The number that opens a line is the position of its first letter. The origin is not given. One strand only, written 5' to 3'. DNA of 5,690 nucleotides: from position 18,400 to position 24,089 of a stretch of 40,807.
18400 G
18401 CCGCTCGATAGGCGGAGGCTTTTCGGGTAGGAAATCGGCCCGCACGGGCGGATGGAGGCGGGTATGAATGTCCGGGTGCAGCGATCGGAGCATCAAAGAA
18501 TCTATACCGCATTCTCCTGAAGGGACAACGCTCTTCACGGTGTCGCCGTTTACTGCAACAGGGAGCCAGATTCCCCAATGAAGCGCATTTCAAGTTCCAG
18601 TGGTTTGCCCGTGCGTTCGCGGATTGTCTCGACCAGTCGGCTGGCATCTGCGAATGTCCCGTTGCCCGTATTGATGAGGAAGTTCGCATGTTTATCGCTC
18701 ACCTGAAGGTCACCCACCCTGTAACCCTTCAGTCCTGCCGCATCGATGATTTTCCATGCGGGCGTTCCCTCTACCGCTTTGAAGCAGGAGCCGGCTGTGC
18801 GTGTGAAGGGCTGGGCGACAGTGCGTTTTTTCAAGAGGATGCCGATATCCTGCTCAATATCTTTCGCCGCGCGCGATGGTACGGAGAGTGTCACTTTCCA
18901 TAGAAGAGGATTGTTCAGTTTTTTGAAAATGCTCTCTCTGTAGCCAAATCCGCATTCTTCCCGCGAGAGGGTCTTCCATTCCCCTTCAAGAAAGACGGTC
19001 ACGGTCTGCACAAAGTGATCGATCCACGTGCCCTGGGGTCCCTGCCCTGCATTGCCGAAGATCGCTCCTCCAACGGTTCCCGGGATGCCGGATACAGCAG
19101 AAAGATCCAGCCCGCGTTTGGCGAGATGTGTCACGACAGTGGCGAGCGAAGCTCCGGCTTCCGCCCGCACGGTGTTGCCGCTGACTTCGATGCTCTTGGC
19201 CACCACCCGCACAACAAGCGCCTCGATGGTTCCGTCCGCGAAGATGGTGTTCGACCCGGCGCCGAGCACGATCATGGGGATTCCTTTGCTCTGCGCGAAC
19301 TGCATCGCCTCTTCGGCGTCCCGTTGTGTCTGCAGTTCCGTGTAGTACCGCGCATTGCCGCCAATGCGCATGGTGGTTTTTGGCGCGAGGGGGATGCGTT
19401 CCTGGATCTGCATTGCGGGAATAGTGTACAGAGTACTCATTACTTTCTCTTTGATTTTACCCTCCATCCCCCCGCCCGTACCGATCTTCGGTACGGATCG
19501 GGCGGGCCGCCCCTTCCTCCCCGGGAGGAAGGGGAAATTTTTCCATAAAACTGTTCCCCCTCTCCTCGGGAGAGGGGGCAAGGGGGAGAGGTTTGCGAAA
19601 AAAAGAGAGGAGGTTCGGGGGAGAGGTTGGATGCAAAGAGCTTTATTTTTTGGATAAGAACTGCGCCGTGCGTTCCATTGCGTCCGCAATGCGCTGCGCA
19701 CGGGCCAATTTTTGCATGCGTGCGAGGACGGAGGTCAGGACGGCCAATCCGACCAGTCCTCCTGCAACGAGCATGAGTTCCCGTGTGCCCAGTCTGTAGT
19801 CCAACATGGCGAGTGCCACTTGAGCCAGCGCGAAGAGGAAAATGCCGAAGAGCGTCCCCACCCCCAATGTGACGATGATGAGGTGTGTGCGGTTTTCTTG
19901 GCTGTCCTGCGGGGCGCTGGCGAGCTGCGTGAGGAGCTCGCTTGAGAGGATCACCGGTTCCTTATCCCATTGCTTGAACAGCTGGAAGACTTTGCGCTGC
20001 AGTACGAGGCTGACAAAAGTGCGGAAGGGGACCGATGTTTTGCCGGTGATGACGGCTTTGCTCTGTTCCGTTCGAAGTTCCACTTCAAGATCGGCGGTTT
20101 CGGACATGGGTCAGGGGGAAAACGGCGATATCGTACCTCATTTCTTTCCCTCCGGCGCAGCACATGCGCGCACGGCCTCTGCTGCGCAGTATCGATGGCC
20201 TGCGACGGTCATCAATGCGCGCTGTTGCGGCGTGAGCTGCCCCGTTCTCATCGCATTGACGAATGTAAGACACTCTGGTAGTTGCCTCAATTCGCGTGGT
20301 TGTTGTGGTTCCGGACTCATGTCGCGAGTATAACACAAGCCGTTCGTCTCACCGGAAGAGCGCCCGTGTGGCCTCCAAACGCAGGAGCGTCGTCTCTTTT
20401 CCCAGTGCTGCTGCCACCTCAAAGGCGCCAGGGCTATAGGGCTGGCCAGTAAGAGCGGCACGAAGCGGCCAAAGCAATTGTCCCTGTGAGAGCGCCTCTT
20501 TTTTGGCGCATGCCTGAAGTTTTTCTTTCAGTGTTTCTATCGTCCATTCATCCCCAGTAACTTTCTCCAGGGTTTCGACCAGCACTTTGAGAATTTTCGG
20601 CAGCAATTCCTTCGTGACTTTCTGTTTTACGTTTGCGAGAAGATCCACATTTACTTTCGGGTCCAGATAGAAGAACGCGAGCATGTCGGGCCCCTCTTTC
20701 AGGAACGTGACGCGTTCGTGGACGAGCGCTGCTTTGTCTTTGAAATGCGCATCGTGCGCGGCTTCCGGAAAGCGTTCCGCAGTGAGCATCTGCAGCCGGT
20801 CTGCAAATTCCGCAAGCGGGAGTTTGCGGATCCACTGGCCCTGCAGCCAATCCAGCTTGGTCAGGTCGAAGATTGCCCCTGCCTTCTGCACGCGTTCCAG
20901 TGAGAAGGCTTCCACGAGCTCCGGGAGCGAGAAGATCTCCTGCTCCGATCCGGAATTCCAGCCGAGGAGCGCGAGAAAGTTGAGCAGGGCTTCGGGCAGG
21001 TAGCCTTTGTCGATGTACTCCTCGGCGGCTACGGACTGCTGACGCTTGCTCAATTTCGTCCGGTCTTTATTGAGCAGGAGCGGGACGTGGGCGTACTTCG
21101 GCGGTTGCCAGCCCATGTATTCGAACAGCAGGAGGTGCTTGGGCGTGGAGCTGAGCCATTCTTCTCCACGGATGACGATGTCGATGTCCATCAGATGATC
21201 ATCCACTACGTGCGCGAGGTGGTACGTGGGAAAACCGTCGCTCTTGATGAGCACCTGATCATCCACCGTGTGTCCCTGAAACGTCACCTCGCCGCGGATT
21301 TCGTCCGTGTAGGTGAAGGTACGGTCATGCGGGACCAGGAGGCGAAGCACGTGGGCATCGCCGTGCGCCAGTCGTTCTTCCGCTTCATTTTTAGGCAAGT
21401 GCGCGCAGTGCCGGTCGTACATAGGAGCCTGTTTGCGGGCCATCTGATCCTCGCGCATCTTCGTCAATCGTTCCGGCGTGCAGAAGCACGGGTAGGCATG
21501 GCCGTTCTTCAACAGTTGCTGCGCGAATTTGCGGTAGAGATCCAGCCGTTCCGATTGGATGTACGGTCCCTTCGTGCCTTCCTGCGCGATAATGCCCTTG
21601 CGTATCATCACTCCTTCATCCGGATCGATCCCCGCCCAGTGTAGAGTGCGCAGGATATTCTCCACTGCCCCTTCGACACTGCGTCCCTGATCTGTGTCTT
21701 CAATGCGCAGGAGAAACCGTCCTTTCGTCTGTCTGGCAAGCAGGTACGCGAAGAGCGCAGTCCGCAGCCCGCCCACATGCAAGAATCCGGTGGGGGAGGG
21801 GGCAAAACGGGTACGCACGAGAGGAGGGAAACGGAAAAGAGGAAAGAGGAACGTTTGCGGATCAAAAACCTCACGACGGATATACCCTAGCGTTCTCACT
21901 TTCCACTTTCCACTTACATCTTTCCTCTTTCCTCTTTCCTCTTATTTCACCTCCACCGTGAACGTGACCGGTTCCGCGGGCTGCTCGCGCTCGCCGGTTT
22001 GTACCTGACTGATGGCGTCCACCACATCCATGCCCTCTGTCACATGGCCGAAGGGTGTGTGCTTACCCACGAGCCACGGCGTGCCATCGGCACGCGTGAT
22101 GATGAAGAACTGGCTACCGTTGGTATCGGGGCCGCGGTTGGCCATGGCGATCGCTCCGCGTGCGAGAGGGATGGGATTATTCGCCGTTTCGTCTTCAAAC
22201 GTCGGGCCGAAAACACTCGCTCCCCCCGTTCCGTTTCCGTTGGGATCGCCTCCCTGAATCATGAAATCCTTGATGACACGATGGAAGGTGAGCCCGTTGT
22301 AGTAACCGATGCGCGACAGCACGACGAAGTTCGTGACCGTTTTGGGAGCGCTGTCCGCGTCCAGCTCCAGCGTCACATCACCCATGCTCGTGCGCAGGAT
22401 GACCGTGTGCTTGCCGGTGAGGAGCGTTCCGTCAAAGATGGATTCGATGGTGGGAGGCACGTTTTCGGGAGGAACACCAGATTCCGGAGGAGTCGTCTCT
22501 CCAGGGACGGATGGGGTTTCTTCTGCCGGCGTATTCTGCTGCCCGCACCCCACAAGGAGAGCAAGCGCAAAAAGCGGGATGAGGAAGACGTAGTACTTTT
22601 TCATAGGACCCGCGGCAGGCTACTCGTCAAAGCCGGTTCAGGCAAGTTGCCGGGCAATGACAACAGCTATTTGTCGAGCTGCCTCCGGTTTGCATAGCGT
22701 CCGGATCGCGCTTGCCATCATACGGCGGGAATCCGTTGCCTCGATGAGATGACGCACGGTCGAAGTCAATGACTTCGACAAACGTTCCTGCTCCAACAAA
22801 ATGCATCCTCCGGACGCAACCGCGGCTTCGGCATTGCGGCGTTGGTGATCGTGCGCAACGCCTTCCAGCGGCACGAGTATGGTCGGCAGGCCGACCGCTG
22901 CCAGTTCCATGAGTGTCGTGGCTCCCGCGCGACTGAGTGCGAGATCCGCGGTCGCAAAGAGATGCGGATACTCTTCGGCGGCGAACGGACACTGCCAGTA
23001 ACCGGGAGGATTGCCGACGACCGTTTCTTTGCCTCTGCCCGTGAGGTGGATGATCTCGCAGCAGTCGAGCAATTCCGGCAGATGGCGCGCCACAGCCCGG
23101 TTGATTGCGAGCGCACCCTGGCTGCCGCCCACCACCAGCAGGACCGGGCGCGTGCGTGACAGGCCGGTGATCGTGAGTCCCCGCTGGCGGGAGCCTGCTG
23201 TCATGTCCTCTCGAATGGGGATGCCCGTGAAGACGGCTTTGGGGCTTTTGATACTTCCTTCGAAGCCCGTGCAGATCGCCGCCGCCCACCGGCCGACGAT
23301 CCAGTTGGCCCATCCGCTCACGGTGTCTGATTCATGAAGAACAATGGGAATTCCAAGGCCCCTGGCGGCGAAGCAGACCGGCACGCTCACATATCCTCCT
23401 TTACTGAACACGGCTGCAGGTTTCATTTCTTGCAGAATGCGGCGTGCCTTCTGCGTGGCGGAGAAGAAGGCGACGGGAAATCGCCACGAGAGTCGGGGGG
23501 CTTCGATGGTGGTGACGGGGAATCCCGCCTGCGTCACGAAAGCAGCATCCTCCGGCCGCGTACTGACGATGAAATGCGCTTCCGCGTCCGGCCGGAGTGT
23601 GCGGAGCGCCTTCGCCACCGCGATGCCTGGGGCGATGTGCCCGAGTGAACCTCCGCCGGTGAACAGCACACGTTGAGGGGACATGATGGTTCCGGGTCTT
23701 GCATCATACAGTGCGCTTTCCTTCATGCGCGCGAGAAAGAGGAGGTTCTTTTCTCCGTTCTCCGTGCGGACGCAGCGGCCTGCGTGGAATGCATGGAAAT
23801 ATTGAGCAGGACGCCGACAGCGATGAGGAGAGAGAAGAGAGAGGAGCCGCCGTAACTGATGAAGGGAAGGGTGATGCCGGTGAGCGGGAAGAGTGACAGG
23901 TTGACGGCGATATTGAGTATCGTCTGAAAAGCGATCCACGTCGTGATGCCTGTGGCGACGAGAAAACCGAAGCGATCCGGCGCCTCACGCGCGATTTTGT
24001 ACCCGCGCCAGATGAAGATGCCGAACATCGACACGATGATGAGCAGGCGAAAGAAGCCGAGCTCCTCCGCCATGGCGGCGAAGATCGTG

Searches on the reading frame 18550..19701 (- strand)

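Call 72: search_protein_families(library=pfam, proteins=[window:18550-19701:-], max_evalue=0.00001)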
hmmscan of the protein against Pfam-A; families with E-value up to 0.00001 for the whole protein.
window:18550-19701:- (383 aa): 2 families
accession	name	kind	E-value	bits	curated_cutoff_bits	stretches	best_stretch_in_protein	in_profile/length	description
PF02873.21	MurB_C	-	3.9e-22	78.7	27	1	282-374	2-98/99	UDP-N-acetylenolpyruvoylglucosamine reductase, C-terminal domain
PF01565.28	FAD_binding_4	-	5e-17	62.3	26.4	1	120-242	4-135/139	FAD binding domain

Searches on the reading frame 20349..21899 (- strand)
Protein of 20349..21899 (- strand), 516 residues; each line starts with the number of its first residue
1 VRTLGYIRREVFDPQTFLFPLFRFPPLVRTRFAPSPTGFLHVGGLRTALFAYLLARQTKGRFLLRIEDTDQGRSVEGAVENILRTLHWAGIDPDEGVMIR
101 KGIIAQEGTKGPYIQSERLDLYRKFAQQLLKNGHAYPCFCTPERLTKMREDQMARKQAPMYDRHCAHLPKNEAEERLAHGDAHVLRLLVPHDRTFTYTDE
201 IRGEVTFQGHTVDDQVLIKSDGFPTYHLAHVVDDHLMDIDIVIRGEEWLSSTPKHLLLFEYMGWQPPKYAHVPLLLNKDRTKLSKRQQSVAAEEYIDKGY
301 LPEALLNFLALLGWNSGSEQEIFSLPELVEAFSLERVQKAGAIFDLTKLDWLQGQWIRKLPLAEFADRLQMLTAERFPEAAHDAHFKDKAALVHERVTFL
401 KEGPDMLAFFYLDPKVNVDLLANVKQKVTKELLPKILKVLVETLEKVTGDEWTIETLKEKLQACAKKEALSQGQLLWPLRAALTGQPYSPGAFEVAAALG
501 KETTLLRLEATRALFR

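Call 72: search_protein_families(library=pfam, proteins=[window:20349-21899:-], max_evalue=0.00001)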
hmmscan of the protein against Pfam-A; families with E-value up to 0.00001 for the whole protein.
window:20349-21899:- (516 aa): 2 families
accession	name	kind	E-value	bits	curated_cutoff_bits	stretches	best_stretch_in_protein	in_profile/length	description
PF00749.27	tRNA-synt_1c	-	3.5e-104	348.6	23.4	1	28-351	2-314/314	tRNA synthetases class I (E and Q), catalytic domain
PF19269.4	Anticodon_2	-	1.5e-29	103.7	23.6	1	372-510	9-139/141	Anticodon binding domain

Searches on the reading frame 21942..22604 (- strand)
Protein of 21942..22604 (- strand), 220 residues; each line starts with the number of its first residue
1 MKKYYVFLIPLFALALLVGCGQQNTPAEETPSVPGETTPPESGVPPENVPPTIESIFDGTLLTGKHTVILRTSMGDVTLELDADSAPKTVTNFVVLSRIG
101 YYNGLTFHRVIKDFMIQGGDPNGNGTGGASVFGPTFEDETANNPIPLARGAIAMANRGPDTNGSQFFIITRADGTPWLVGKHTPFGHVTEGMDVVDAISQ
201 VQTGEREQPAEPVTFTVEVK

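Call 72: search_protein_families(library=pfam, proteins=[window:21942-22604:-], max_evalue=0.00001)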
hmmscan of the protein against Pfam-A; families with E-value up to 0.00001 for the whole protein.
window:21942-22604:- (220 aa): 1 family
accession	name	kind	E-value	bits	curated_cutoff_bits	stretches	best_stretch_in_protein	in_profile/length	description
PF00160.26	Pro_isomerase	-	6e-47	160.3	21.7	1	68-215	2-154/159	Cyclophilin type peptidyl-prolyl cis-trans isomerase/CLD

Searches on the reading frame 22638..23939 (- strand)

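Call 90: search_protein_families(library=pfam, proteins=[window:22638-23939:-], max_evalue=0.00001)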
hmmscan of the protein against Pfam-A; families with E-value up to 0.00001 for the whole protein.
window:22638-23939:- (433 aa): 3 families
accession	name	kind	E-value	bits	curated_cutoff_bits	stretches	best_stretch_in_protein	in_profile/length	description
PF04101.22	Glyco_tran_28_C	-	5.1e-29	101.9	22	1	266-421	1-163/166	Glycosyltransferase family 28 C-terminal domain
PF03033.26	Glyco_transf_28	-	1.3e-25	90.5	26.2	1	91-222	1-137/139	Glycosyltransferase family 28 N-terminal domain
PF13579.12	Glyco_trans_4_4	-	2e-06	28.7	29.7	1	119-215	19-117/158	Glycosyl transferase 4-like domain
